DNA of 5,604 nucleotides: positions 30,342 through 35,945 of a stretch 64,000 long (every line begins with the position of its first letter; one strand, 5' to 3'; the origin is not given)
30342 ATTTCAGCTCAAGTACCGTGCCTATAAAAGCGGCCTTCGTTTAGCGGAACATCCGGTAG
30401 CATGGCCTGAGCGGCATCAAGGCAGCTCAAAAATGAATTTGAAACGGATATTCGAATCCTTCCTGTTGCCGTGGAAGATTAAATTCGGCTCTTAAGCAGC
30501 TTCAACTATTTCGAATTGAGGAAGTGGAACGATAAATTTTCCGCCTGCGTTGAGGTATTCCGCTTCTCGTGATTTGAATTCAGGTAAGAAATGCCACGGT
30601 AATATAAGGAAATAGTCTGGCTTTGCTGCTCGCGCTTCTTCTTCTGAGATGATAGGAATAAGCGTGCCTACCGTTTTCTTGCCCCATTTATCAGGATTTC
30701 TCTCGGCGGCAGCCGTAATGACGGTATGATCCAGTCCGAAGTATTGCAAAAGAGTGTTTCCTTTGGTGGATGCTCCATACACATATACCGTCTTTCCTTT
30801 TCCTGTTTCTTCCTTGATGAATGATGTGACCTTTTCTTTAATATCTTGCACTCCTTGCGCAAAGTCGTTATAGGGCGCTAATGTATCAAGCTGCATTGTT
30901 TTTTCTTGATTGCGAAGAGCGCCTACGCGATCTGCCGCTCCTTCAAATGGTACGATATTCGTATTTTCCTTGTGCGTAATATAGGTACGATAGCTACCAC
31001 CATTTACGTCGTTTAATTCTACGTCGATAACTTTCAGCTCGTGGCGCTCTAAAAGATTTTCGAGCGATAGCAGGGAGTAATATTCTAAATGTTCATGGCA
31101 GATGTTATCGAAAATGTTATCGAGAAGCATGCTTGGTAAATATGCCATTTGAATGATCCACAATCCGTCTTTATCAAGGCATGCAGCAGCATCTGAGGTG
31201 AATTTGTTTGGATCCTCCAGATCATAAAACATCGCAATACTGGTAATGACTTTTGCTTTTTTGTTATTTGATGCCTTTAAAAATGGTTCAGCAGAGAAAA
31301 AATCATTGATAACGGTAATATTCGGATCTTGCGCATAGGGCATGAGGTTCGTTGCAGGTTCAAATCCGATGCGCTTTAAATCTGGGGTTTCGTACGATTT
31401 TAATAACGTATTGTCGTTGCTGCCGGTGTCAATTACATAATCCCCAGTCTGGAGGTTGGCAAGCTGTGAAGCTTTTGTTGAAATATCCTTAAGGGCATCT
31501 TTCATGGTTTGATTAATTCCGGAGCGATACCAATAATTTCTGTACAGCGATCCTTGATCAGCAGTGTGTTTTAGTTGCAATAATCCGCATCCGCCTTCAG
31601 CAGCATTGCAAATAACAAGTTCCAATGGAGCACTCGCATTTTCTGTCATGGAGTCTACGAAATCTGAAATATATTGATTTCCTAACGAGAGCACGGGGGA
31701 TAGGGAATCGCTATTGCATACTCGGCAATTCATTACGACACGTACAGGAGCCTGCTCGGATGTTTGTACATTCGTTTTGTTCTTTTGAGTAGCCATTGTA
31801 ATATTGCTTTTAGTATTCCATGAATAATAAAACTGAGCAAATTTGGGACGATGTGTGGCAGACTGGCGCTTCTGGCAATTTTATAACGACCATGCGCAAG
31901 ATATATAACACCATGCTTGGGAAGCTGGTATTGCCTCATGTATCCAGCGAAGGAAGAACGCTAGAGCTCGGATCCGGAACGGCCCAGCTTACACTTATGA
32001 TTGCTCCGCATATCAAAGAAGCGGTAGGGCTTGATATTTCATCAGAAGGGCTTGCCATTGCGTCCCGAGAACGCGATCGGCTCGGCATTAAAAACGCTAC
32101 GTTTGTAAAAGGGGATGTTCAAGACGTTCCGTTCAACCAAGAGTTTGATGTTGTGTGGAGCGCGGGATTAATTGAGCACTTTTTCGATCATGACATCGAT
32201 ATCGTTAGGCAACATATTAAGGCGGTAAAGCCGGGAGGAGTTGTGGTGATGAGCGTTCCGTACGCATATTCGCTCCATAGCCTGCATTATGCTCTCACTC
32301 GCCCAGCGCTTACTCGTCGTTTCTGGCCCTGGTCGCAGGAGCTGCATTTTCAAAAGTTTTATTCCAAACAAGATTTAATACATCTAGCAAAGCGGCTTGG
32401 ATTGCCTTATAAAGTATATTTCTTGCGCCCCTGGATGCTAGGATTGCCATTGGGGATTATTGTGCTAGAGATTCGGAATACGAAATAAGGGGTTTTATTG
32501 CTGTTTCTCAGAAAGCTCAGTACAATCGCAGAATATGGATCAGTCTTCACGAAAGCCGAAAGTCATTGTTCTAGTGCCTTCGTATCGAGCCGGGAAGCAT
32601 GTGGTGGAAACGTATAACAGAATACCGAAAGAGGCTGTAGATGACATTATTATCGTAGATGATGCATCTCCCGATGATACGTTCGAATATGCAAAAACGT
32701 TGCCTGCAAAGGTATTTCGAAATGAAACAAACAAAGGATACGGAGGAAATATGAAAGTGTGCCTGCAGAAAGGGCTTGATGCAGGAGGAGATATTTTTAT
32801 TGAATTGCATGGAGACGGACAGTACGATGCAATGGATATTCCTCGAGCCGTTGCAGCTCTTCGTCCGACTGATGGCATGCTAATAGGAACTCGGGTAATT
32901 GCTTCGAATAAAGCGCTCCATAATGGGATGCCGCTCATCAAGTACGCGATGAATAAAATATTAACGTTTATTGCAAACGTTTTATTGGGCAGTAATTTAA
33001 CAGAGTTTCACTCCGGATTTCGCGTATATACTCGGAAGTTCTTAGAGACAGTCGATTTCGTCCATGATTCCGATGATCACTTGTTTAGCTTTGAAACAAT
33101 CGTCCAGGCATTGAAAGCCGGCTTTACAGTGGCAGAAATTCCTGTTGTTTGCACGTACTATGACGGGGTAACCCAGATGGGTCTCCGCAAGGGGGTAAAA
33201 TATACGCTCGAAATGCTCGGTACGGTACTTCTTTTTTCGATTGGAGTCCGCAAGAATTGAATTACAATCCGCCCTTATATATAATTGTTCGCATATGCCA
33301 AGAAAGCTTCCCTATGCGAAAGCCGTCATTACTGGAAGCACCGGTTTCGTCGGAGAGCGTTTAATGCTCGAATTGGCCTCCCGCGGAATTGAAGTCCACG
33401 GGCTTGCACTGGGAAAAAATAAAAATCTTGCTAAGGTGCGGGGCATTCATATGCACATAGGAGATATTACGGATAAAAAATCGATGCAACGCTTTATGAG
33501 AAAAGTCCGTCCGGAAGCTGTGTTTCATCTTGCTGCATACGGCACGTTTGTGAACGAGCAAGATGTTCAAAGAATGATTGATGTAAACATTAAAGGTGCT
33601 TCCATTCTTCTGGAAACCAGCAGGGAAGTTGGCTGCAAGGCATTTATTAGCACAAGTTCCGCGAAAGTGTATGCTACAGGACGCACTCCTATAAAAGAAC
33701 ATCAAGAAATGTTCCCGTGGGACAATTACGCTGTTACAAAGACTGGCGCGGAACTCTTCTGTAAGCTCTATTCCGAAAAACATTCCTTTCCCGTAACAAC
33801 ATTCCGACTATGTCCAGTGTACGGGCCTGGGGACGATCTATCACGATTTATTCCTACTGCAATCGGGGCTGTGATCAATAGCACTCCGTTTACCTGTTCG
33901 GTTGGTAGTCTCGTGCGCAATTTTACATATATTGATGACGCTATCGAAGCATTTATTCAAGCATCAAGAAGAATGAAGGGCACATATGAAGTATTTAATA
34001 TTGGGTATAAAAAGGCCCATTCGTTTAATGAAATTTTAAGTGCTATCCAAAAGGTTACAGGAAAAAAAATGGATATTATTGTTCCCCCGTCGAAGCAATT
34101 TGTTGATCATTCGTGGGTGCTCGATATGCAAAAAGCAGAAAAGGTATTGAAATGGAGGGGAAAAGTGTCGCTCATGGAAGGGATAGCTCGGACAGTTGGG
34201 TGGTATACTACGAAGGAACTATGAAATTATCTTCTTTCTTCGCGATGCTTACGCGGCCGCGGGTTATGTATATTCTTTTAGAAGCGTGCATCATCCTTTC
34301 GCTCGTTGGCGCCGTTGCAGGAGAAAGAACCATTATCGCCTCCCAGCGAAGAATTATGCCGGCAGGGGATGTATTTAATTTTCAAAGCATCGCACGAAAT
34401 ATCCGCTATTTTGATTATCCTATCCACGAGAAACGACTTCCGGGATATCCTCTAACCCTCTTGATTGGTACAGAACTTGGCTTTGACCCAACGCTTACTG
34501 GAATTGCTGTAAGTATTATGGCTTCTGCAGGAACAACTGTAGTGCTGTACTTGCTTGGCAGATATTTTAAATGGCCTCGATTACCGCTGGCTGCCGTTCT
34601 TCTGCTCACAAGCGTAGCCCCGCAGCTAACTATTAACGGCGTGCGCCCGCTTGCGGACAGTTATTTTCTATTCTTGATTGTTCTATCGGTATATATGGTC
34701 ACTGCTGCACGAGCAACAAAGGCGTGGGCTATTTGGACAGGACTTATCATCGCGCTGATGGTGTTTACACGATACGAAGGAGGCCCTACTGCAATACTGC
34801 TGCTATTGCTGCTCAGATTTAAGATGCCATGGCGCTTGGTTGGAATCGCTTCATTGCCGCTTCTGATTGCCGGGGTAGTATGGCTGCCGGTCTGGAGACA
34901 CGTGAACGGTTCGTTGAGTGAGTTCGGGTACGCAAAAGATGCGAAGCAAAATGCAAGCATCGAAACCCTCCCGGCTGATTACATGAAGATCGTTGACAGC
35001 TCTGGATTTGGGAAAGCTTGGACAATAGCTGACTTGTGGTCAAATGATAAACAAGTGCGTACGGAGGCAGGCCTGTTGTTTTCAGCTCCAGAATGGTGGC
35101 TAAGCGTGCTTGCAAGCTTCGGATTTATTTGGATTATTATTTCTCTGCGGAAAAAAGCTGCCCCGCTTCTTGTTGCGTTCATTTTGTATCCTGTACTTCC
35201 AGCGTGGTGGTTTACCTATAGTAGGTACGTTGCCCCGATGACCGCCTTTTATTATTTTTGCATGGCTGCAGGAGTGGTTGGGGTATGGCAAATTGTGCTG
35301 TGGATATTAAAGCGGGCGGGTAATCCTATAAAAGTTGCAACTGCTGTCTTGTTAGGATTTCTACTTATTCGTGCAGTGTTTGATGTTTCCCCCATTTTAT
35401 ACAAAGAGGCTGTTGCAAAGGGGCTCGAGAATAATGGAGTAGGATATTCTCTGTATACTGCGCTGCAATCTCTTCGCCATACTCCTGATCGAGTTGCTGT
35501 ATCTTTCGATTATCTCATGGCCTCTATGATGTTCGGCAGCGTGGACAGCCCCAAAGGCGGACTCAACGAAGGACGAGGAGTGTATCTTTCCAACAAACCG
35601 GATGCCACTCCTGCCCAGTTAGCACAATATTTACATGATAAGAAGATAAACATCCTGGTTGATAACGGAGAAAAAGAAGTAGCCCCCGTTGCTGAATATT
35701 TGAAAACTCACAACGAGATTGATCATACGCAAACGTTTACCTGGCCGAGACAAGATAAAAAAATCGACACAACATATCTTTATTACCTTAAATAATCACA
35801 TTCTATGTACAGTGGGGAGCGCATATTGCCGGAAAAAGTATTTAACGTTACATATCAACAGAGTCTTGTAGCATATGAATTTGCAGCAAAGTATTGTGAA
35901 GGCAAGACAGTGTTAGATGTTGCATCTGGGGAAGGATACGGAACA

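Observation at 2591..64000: Very dense cluster of GT-C glycosyltransferases with polyprenol-phosphate-sugar synthases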

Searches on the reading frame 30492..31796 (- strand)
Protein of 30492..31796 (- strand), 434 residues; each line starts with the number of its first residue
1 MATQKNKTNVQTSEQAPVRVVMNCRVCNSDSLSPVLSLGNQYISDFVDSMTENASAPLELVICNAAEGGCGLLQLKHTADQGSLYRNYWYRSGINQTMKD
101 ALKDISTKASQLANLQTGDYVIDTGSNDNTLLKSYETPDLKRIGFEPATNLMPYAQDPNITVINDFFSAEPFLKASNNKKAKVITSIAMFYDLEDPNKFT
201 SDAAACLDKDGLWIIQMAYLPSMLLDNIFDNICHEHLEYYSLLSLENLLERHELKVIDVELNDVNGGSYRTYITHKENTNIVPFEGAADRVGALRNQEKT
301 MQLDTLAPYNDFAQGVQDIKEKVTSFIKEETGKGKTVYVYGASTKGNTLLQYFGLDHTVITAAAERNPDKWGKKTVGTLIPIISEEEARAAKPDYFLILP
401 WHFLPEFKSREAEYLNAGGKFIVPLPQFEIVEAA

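Call 5: search_protein_families(library=pfam, proteins=[window:30492-31796:-], max_evalue=0.001)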
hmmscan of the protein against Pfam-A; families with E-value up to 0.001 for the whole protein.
window:30492-31796:- (434 aa): 3 families
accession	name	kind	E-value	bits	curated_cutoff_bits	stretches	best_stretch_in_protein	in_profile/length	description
PF08484.17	Methyltransf_14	-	1.9e-47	161.5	23.5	1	264-426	2-160/160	C-methyltransferase C-terminal domain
PF13489.12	Methyltransf_23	-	4.5e-12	46.4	27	1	108-258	15-163/164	Methyltransferase domain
PF08421.16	Methyltransf_13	-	2e-10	41.1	31.3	1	24-85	1-62/62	Putative zinc binding domain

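Call 14: find_related_loci(query=window:30492-31796:-, collection=genome_contigs, flank=10000)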
Query window:30492-31796:- (434 aa) in genome_contigs; peptide patterns used: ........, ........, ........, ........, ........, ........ (x = any residue, [..] = any of these).
599 stretches matched a pattern (row limit reached: there are more); 584 encode a relative of the query (tblastn E <= 1e-3); the best 80 are kept; 80 distinct loci.
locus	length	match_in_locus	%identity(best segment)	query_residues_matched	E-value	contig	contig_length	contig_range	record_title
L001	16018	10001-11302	82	1-433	0e+0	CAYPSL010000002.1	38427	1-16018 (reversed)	MAG TPA_asm: uncultured Candidatus Saccharibacteria bacterium isolate binchicken_co105_409 genome assembly, contig: NODE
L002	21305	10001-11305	80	1-433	0e+0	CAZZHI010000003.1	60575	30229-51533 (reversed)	MAG TPA_asm: uncultured Candidatus Saccharibacteria bacterium isolate SRP286056_co1_201 genome assembly, contig: NODE_45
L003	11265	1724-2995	79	1-431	0e+0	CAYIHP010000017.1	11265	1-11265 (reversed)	MAG TPA_asm: uncultured Candidatus Saccharibacteria bacterium isolate ERP119705_co21_154 genome assembly, contig: NODE_7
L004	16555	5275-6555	67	7-432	0e+0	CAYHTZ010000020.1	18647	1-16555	MAG TPA_asm: uncultured Candidatus Saccharibacteria bacterium isolate ERP119705_co17_339 genome assembly, contig: NODE_3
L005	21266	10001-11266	62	6-433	5e-179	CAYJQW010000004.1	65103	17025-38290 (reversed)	MAG TPA_asm: uncultured Candidatus Saccharibacteria bacterium isolate ERP125453_co1_258 genome assembly, contig: NODE_26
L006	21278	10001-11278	60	7-431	1e-175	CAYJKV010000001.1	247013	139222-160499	MAG TPA_asm: uncultured Candidatus Saccharibacteria bacterium isolate ERP124720_co1_130 genome assembly, contig: NODE_53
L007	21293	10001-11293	58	5-434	3e-171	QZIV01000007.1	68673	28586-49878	MAG: Candidatus Parcubacteria bacterium isolate SURF_56 Ga0104751_1000462, whole genome shotgun sequence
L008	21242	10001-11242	59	19-431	1e-170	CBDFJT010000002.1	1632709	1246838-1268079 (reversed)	MAG: Dehalococcoidia bacterium isolate c482fa45-09e8-4a64-81e5-d6065e0be6af genome assembly, contig: contig_2, whole gen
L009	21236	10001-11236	60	24-432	3e-170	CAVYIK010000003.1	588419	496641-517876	MAG: uncultured bacterium isolate MFD01476.bin.2.169 genome assembly, contig: contig_73288, whole genome shotgun sequenc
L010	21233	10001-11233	59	21-431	2e-169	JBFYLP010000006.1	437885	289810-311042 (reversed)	MAG: Candidatus Micrarchaeota archaeon isolate PPR_0039 k121_6668294, whole genome shotgun sequence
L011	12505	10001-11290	57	6-431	2e-168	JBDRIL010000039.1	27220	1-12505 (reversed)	MAG: archaeon isolate MEGAHIT-group-1.583 k141_2324631, whole genome shotgun sequence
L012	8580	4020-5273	59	18-434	5e-166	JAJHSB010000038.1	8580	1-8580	MAG: Candidatus Acetothermia bacterium isolate NSHQ14.2015.Bin1 k141_5859, whole genome shotgun sequence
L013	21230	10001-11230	59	24-431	2e-165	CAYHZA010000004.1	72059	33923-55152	MAG TPA_asm: uncultured Candidatus Saccharibacteria bacterium isolate ERP119705_co17_168 genome assembly, contig: NODE_2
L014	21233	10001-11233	61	21-431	2e-165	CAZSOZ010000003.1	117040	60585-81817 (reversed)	MAG TPA_asm: uncultured archaeon isolate SRP141376_co4_183 genome assembly, contig: NODE_214_length_117040_cov_12.116425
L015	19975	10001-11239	59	18-431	5e-165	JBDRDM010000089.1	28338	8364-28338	MAG: Candidatus Micrarchaeota archaeon isolate MEGAHIT-group-1.248 k141_10159968, whole genome shotgun sequence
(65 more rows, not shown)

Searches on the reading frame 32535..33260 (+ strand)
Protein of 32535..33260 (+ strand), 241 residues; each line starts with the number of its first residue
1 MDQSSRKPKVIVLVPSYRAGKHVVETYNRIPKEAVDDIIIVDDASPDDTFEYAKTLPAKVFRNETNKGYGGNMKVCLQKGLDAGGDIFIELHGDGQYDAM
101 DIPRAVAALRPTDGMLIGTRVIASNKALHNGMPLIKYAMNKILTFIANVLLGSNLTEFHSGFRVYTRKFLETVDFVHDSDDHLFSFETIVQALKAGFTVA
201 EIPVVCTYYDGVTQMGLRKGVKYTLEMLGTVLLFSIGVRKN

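Call 5: search_protein_families(library=pfam, proteins=[window:32535-33260:+], max_evalue=0.001)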
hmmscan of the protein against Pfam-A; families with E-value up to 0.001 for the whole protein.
window:32535-33260:+ (241 aa): 1 family
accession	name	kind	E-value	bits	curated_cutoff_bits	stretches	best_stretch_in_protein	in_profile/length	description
PF00535.33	Glycos_transf_2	-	8.2e-17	62.1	23.3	1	12-172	2-166/168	Glycosyl transferase family 2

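Call 21: search_protein_families(library=ncbifam, proteins=[window:32535-33260:+], max_evalue=0.001)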
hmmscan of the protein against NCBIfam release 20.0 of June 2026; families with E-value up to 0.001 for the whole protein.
window:32535-33260:+ (241 aa): 8 families
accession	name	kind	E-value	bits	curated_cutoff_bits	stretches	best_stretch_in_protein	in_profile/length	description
NF058614.1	PPMAGASynPpgS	equivalog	9e-19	67.8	370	1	10-211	2-201/226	polyprenyl-phospho-N-acetylgalactosaminyl synthase PpgS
TIGR04182.1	glyco_TIGR04182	equivalog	2e-14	53.7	325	1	9-207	1-191/293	S-layer glycoprotein N-glycosyltransferase AglJ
NF041391.1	DPhHxTase_Halo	equivalog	6.7e-14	51.4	375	1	22-215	12-192/213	dolichyl-phosphate hexose transferase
TIGR04283.1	glyco_like_mftF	equivalog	2.8e-05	23.8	182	1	14-98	5-86/221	TIGR04283 family arsenosugar biosynthesis glycosyltransferase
NF053739.1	GlytfEpsEBac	equivalog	3.7e-05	22.8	450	1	8-138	1-137/265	glycosyltransferase EpsE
NF047588.1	GlcsyltransPgfSStrep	equivalog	0.00028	20.2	500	1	12-174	5-168/308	glycosyltransferase PgfS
NF047683.1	TeichurnBiosyTuaG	equivalog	0.00075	19.2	400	0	6-56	4-56/252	teichuronic acid biosynthesis protein TuaG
TIGR03937.1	PgaC_IcaA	equivalog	0.00089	18.3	422.3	0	4-70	41-114/407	poly-beta-1,6-N-acetyl-D-glucosamine synthase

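Call 85: search_solved_structures(query=window:32535-33260:+, max_evalue=0.001)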
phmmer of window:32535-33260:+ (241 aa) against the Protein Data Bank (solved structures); distinct sequences matched with E-value up to 0.001: 2.
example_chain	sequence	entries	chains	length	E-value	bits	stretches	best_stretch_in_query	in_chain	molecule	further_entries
5mlz_A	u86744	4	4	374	3.7e-11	46.3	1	8-172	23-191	Dolichol monophosphate mannose synthase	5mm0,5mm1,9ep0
5tze_C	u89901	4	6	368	0.00096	22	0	10-93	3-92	Glycosyl transferase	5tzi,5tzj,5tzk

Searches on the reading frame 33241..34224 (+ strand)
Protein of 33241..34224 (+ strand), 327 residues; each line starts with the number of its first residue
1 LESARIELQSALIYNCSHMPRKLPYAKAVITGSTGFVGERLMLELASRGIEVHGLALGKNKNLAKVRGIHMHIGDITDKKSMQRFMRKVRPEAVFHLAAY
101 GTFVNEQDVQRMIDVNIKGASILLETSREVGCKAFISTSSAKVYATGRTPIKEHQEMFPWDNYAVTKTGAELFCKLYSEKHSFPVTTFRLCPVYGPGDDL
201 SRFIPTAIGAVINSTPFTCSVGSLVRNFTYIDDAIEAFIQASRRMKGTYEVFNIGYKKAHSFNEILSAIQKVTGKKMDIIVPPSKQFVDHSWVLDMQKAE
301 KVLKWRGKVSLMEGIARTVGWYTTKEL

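Call 5: search_protein_families(library=pfam, proteins=[window:33241-34224:+], max_evalue=0.001)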
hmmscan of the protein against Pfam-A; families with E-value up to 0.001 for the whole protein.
window:33241-34224:+ (327 aa): 7 families
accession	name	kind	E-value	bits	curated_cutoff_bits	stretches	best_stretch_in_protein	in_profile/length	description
PF01370.27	Epimerase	-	3.9e-44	151.3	20.9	1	29-255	2-240/240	NAD dependent epimerase/dehydratase family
PF16363.11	GDP_Man_Dehyd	-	1.5e-36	127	27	1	30-317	2-331/332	GDP-mannose 4,6 dehydratase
PF01073.25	3Beta_HSD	-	3.3e-20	72.7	22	1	29-247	1-234/280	3-beta hydroxysteroid dehydrogenase/isomerase family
PF04321.23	RmlD_sub_bind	-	1e-14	54.7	27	1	28-196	3-154/287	RmlD substrate binding domain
PF02719.21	Polysacc_synt_2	-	9.6e-13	48.4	20.2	1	30-275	3-249/293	Polysaccharide biosynthesis protein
PF07993.18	NAD_binding_4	-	6.4e-10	39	20.1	1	78-195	72-209/258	Male sterility protein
PF13460.12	NAD_binding_10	-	2e-06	28.2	27.2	1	32-169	1-126/184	NAD(P)H-binding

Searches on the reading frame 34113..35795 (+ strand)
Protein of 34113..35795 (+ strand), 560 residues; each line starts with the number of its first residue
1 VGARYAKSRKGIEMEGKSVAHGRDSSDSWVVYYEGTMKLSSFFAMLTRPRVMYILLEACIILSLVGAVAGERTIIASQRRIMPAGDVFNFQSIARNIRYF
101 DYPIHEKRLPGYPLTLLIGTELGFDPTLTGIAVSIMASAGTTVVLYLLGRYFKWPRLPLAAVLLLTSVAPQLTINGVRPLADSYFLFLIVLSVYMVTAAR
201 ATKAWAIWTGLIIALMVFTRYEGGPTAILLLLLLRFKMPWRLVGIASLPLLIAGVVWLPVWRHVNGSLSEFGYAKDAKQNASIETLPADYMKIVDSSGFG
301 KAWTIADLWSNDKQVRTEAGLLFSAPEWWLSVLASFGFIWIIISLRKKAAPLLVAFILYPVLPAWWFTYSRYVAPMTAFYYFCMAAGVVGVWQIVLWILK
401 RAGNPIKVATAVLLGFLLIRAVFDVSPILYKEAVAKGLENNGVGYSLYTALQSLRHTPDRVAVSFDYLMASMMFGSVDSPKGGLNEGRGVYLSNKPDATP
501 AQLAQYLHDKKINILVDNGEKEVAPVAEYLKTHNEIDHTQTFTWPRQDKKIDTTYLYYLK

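Call 5: search_protein_families(library=pfam, proteins=[window:34113-35795:+], max_evalue=0.001)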
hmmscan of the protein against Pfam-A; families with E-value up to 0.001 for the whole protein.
window:34113-35795:+ (560 aa): 0 families

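Call 11: search_protein_families(library=ncbifam, proteins=[window:34113-35795:+], max_evalue=0.1)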
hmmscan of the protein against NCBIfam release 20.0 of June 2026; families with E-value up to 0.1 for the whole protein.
window:34113-35795:+ (560 aa): 0 families

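Call 18: search_protein_families(library=pfam, proteins=[window:34113-35795:+], max_evalue=10)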
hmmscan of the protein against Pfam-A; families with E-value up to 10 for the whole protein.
window:34113-35795:+ (560 aa): 1 family
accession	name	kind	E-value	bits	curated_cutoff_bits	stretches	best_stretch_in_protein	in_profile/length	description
PF00159.23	Hormone_3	-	0.13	12.7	28.7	0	497-508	10-21/36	Pancreatic hormone peptide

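Call 55: search_protein_representatives(protein=window:34221-35795:+)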
Query: 524 residues. Proteins with E-value up to 0.001 (for the whole library): 83; up to 1e-10: 40; up to 1e-30: 22. The best 83 are listed.
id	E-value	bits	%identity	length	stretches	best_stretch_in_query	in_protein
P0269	1.6e-210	717.1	61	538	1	4-523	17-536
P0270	5.2e-118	411.8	41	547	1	17-518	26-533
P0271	7.0e-98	345.4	41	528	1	21-507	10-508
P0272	6.4e-83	296.0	37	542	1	23-516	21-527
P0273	7.0e-82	292.6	38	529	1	21-506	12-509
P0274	6.0e-80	286.2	36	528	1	31-511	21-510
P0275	7.2e-77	276.0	35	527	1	19-506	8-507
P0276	1.9e-76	274.7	36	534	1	22-523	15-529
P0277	2.0e-74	268.0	36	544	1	20-503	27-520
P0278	1.1e-70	255.6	34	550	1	5-511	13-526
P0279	2.3e-65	238.1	35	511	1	14-517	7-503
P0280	3.5e-63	230.9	36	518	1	21-508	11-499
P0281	6.3e-63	230.0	44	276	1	258-523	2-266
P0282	1.2e-52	196.1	30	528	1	5-501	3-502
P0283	4.8e-52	194.1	37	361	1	19-353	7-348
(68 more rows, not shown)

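Call 57: search_protein_families(library=pfam, alignment_id=A4, max_evalue=0.01)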
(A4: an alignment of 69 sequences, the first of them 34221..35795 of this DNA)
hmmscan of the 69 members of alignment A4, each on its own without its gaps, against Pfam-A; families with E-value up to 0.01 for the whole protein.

A. member 1, window:34221-35795:+ (524 aa): 0 families

B. families by the number of members that match (of 69 scanned): 5 families
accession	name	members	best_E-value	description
PF13231.12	PMT_2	27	1.3e-11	Dolichyl-phosphate-mannose-protein mannosyltransferase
PF02366.24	PMT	12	2.1e-08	Dolichyl-phosphate-mannose-protein mannosyltransferase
PF09594.16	GT87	2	4.4e-06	Glycosyltransferase family 87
PF19588.4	SxtJ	1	0.008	Saxitoxin biosynthesis operon protein SxtJ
PF04932.20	Wzy_C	1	0.0087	O-Antigen ligase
